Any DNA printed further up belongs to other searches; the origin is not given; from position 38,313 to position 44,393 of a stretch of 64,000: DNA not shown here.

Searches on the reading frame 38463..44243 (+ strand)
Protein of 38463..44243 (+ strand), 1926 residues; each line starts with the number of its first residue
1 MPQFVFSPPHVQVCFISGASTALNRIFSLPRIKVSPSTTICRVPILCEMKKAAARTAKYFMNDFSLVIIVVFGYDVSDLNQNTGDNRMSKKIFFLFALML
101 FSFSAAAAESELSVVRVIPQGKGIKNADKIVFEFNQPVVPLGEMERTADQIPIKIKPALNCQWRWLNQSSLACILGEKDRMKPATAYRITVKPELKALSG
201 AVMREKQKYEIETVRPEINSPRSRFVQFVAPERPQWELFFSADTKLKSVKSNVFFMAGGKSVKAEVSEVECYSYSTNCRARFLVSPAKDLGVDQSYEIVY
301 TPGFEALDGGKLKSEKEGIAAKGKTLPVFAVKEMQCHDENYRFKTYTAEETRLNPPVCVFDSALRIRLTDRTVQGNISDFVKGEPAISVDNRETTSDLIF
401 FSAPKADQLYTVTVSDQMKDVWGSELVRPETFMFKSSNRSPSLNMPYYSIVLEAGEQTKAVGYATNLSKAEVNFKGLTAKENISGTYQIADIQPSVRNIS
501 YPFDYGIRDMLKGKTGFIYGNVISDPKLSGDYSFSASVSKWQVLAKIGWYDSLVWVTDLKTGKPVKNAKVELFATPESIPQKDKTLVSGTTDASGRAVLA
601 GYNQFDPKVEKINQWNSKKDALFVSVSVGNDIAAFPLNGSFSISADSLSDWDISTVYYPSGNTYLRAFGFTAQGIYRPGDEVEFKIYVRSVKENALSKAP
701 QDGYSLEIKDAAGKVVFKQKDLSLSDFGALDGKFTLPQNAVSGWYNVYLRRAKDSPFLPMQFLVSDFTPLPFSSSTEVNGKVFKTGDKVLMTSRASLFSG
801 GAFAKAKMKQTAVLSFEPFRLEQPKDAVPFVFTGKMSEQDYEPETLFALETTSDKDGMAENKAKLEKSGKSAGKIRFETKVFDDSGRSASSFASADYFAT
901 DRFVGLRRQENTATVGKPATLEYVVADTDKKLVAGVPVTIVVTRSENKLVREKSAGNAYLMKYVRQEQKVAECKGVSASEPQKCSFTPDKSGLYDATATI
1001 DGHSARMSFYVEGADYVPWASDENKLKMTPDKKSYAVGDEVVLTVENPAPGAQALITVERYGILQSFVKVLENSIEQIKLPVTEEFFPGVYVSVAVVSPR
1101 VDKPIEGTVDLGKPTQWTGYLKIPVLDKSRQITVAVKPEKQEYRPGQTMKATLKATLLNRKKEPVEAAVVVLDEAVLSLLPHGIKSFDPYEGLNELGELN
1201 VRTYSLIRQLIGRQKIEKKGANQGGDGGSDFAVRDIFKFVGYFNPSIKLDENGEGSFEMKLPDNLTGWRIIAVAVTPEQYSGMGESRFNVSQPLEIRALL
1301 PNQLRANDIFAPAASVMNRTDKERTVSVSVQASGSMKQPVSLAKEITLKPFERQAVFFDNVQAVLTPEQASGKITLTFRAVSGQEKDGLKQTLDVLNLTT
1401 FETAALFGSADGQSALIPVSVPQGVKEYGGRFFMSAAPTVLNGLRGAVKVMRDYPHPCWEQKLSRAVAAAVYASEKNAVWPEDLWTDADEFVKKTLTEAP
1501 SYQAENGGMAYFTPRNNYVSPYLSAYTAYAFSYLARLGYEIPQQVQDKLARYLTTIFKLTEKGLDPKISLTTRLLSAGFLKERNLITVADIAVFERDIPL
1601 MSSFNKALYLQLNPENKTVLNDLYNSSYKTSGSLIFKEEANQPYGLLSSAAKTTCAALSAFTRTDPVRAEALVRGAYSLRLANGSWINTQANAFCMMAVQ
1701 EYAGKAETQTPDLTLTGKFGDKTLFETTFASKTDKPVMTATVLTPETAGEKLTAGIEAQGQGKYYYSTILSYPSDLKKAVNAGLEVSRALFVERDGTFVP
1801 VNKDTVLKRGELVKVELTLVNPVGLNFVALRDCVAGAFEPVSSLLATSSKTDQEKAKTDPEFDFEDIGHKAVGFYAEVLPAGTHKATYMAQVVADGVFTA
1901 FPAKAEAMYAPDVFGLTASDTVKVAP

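Call 42: search_protein_families(library=pfam, proteins=[window:38463-44243:+], max_evalue=0.001)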
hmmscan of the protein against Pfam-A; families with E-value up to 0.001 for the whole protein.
window:38463-44243:+ (1926 aa): 6 families
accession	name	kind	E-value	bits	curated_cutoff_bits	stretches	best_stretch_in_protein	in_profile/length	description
PF17973.7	bMG10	-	2.7e-25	89.5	26.2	1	1783-1912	1-131/131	Bacterial Alpha-2-macroglobulin MG10 domain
PF07703.20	A2M_BRD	-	2.3e-18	67.3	22.7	1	1026-1179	1-140/140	Alpha-2-macroglobulin bait region domain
PF01835.25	MG2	-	3e-16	60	32.8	1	666-753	1-84/96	MG2 domain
PF00207.28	A2M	-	9.8e-16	57.8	21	1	1245-1329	6-91/92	Alpha-2-macroglobulin family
PF11974.14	bMG3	-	8.4e-10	39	34.9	1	544-639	7-87/103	Bacterial alpha-2-macroglobulin MG3 domain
PF13205.12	Big_5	-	1.4e-06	29.4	23.6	0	368-435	37-104/105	Bacterial Ig-like domain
